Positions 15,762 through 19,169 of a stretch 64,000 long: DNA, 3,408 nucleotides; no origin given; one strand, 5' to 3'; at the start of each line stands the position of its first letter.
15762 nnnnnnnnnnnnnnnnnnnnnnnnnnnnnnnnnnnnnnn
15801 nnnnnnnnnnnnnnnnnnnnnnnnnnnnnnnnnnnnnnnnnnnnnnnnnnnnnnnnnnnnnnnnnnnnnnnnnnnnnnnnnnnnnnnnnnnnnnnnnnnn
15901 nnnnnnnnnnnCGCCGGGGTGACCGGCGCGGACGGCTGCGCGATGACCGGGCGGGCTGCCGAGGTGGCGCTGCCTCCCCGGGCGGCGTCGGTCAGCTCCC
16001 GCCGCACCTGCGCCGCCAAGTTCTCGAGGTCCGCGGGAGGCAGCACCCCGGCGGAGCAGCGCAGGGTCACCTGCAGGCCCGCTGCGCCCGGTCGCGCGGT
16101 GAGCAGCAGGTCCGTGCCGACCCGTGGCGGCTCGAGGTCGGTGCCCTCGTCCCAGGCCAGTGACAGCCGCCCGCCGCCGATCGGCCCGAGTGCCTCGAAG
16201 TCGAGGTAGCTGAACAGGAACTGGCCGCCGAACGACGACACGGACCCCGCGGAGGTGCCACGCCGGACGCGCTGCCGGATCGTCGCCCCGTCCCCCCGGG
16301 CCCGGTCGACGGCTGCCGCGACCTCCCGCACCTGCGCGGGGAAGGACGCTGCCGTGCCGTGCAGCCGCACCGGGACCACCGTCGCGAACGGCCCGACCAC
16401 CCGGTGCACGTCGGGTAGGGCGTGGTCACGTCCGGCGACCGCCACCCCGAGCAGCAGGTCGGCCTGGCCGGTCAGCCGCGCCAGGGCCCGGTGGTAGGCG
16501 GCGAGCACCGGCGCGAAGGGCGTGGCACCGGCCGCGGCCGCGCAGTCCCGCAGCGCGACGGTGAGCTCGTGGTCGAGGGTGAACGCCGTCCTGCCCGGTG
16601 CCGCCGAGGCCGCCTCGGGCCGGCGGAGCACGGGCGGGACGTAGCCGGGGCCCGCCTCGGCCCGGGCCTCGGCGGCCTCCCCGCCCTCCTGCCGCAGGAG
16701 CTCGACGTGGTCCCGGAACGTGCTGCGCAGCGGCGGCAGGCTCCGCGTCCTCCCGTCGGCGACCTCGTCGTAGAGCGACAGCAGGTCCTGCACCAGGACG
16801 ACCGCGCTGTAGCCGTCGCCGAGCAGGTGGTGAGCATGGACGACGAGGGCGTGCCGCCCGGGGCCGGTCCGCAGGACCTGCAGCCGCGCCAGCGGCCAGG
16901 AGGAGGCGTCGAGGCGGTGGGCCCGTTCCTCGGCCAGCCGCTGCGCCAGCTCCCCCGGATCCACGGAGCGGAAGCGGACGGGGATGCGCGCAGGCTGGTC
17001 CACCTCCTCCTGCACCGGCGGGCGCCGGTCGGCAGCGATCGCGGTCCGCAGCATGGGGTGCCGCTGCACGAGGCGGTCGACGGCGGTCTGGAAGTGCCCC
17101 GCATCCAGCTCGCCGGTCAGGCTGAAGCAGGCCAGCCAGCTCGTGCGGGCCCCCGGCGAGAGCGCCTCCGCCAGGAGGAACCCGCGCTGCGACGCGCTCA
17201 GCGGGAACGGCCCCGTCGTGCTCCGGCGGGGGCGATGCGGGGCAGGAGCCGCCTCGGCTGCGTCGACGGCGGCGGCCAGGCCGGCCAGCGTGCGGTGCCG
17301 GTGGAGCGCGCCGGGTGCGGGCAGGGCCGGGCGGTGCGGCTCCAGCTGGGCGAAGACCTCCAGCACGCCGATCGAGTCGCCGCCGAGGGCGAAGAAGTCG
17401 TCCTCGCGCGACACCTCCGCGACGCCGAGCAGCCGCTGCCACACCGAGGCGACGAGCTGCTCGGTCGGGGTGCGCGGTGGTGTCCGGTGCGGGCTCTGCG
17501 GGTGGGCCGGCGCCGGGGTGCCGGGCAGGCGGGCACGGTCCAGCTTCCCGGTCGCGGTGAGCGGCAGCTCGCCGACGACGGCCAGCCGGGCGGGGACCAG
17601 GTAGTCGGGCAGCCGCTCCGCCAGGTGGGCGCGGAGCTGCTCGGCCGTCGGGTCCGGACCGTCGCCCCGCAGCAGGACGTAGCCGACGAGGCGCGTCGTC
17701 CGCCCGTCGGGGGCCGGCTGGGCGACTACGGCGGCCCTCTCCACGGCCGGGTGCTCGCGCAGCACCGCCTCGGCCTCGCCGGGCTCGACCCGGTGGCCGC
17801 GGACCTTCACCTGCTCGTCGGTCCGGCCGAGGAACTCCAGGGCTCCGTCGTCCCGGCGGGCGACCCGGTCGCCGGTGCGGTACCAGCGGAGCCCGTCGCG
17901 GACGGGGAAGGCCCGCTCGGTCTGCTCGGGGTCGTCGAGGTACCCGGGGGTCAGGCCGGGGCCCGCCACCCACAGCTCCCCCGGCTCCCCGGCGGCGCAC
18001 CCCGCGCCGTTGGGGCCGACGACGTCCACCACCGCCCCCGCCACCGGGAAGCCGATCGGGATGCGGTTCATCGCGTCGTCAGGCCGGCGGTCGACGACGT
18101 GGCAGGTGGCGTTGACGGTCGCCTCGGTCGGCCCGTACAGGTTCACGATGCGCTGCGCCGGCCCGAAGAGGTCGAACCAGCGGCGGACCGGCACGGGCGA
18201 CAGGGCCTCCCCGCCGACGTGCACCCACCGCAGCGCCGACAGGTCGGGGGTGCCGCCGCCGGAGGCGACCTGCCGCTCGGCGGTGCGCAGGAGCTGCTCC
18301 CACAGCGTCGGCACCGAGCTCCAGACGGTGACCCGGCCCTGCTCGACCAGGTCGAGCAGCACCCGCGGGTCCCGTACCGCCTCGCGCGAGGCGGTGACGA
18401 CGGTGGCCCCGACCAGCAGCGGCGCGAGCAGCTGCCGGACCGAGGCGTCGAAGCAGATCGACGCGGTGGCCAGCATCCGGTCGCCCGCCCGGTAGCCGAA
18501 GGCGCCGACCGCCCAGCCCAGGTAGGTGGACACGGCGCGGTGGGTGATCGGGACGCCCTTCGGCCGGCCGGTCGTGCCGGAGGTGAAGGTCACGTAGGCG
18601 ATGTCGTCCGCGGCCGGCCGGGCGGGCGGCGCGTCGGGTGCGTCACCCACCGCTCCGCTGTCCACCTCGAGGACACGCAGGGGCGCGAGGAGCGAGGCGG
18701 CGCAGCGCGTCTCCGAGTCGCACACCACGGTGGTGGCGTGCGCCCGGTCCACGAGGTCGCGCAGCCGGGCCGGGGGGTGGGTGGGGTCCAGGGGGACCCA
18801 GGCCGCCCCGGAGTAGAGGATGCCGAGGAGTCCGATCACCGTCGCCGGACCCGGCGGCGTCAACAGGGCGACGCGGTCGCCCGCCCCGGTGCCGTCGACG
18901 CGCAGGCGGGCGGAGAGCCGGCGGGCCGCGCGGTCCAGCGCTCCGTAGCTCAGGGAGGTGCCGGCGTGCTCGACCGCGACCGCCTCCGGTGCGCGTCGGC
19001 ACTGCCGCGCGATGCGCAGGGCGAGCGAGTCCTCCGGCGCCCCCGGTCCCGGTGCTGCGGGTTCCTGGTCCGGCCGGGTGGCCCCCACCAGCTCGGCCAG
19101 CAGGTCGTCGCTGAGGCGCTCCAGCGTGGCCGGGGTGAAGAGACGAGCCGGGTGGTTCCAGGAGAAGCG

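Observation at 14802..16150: Atypical C-terminal domain of the megasynthase: a GLGSIG Rossmann domain instead of a TE or SDR-type reductase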

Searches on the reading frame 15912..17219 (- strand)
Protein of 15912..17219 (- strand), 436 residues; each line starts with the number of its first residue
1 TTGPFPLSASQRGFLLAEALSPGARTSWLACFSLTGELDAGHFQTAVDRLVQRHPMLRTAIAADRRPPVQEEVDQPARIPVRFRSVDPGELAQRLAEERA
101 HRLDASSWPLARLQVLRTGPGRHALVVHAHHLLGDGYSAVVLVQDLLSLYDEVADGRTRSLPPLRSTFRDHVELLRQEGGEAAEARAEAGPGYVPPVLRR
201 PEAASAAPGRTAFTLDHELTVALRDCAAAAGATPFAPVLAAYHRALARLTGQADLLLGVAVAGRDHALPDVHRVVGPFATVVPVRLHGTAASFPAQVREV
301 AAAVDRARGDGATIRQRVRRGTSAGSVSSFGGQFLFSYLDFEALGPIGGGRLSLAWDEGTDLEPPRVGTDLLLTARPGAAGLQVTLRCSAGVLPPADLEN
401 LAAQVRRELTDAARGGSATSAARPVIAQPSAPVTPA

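Call 49: search_solved_structures(query=window:15912-17219:-, max_evalue=0.001, show_alignments=1)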
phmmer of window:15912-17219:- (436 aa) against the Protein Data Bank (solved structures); distinct sequences matched with E-value up to 0.001: 55.
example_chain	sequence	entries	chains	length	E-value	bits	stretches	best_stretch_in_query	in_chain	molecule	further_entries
9lcq_A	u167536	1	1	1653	4.9e-36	128.2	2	5-299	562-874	PvdL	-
9up2_A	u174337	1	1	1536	1.9e-35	126.3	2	5-299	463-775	PvdL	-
9lcp_A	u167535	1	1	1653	2.2e-35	126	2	5-299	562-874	PvdL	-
9lco_A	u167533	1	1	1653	2.2e-35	126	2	5-299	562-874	PvdL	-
2jgp_A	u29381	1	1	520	7.6e-23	84.7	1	5-286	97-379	TYROCIDINE SYNTHETASE 3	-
8hlk_A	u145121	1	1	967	3.8e-22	82.4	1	5-286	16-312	Microcystin synthetase B (Fragment)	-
9rde_A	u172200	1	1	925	5.4e-22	81.9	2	5-300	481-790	Bacitracin synthase 3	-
6p1j_A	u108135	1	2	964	2.6e-21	79.7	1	5-303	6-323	Txo2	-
6oyf_A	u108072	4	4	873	6.5e-20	75.1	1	30-303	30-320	Txo1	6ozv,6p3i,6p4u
5u89_A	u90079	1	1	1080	4e-16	62.6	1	5-288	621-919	Amino acid adenylation domain protein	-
5t3e_A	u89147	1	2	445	7.4e-16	61.7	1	4-283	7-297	Bacillamide synthetase heterocyclization domain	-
7ly7_A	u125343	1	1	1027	4.6e-15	59.1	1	4-283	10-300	BmdB, Bacillamide NRPS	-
7ly4_E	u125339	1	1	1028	4.6e-15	59.1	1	4-283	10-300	BmdB, bacillamide NRPS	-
9bfd_B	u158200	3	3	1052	4.5e-14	55.8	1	7-292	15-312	Tyrocidine synthase 2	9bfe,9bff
8xjz_C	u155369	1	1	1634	2.7e-13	53.3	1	5-302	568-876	Peptide synthetase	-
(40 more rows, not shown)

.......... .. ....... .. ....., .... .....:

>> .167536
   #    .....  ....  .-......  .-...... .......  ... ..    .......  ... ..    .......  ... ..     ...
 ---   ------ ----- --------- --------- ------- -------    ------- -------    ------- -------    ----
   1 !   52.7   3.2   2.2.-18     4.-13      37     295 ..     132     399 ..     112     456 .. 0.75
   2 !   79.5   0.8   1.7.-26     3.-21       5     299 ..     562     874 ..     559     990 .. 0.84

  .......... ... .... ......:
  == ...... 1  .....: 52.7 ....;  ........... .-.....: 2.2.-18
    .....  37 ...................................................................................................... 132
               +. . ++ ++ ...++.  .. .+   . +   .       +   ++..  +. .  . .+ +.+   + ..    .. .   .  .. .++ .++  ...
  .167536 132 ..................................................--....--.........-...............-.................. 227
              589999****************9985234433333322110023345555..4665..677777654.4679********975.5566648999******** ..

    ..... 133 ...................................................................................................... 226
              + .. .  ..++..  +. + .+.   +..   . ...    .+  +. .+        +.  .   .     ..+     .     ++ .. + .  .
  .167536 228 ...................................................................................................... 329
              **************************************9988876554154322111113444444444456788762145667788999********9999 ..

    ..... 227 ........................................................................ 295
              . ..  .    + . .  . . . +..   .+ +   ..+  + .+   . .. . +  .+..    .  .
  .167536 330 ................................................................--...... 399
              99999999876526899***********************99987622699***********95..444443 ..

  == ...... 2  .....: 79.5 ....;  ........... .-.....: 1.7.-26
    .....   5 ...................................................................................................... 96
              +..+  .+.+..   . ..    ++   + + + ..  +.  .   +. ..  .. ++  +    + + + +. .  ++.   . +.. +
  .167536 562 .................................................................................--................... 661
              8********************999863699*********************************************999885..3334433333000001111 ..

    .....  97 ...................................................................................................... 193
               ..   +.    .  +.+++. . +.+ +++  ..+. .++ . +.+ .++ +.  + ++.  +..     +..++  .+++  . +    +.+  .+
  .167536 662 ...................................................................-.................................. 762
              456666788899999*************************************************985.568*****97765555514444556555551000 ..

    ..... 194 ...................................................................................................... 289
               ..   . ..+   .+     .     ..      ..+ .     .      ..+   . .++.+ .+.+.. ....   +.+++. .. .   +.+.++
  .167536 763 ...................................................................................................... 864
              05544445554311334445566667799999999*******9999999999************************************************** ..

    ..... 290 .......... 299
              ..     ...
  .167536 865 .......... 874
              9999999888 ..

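Call 82: search_protein_families(library=ncbifam, proteins=[window:15912-17219:-], max_evalue=0.00001)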
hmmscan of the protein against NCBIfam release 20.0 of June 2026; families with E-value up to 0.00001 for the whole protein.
window:15912-17219:- (436 aa): 5 families
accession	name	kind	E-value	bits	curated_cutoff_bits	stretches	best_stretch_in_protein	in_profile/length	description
NF004282.0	PRK05691.1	subfamily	6e-25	85.6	4090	1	6-285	677-971/4334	non-ribosomal peptide synthase/polyketide synthase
NF038078.1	NRPS_MxcG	equivalog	1.3e-10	39.3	2300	1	5-308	5-316/1442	myxochelin non-ribosomal peptide synthetase MxcG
NF047350.1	aureusi_NRPS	equivalog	2.5e-10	37.9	2500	1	5-283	995-1269/2373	aureusimine non-ribosomal peptide synthetase AusA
NF041803.1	NRPS_SolG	exception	1.9e-06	25.7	2200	0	222-300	336-414/1163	solanimycin non-ribosomal peptide synthetase SolG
NF007605.2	PRK10252.1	equivalog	5.7e-06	24.1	2400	1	5-331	4-345/1292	enterobactin non-ribosomal peptide synthetase EntF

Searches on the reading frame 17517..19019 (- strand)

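Call 82: search_protein_families(library=ncbifam, proteins=[window:17517-19019:-], max_evalue=0.00001)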
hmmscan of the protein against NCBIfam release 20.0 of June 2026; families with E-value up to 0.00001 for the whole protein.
window:17517-19019:- (501 aa): 105 families (the best 25 are shown)
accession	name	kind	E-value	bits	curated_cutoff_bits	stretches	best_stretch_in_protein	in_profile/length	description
TIGR01733.1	AA-adenyl-dom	subfamily_domain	1.4e-117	393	317.4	1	24-431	1-409/409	amino acid adenylation domain-containing protein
NF038078.1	NRPS_MxcG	equivalog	2.1e-102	343.4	2300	1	3-498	462-956/1442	myxochelin non-ribosomal peptide synthetase MxcG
NF004282.0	PRK05691.1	subfamily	7.7e-98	327.5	4090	1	3-499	1137-1623/4334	non-ribosomal peptide synthase/polyketide synthase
NF003417.0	PRK04813.1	subfamily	4.3e-83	279.6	476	1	3-498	9-499/505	D-alanine--poly(phosphoribitol) ligase subunit DltA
NF041803.1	NRPS_SolG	exception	1.9e-82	277.4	2200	1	5-499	569-1071/1163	solanimycin non-ribosomal peptide synthetase SolG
TIGR01734.1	D-ala-DACP-lig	equivalog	1.1e-79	268.3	559.85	1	3-498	6-498/504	D-alanine--poly(phosphoribitol) ligase subunit DltA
NF047350.1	aureusi_NRPS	equivalog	1.7e-76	257.4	2500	1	5-499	421-892/2373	aureusimine non-ribosomal peptide synthetase AusA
NF007605.2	PRK10252.1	equivalog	6e-73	246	2400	1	3-499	460-958/1292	enterobactin non-ribosomal peptide synthetase EntF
NF004837.0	PRK06187.1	subfamily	2e-69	234.3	476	2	130-498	162-518/531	long-chain-fatty-acid--CoA ligase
TIGR03098.1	ligase_PEP_1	hypoth_equivalog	3e-65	220.7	592.35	1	3-498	6-514/517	acyl-CoA ligase (AMP-forming), exosortase A system-associated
NF004511.1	PRK05852.1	equivalog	3.2e-64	217.4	650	1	4-498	6-500/505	FadD7 family fatty acid--CoA ligase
NF004822.0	PRK06178.1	equivalog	2.3e-61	208.1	782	2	131-498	206-563/571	acyl-CoA synthetase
NF006182.0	PRK08316.1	subfamily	8.8e-55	186.1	663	1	3-493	17-508/523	fatty acyl-CoA synthetase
NF006181.0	PRK08314.1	subfamily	5.6e-54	183.3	705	2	129-493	195-545/563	long-chain-fatty-acid--CoA ligase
NF005801.1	PRK07656.1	equivalog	3.1e-53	181.2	657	1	4-497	8-498/500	FadD3 family acyl-CoA ligase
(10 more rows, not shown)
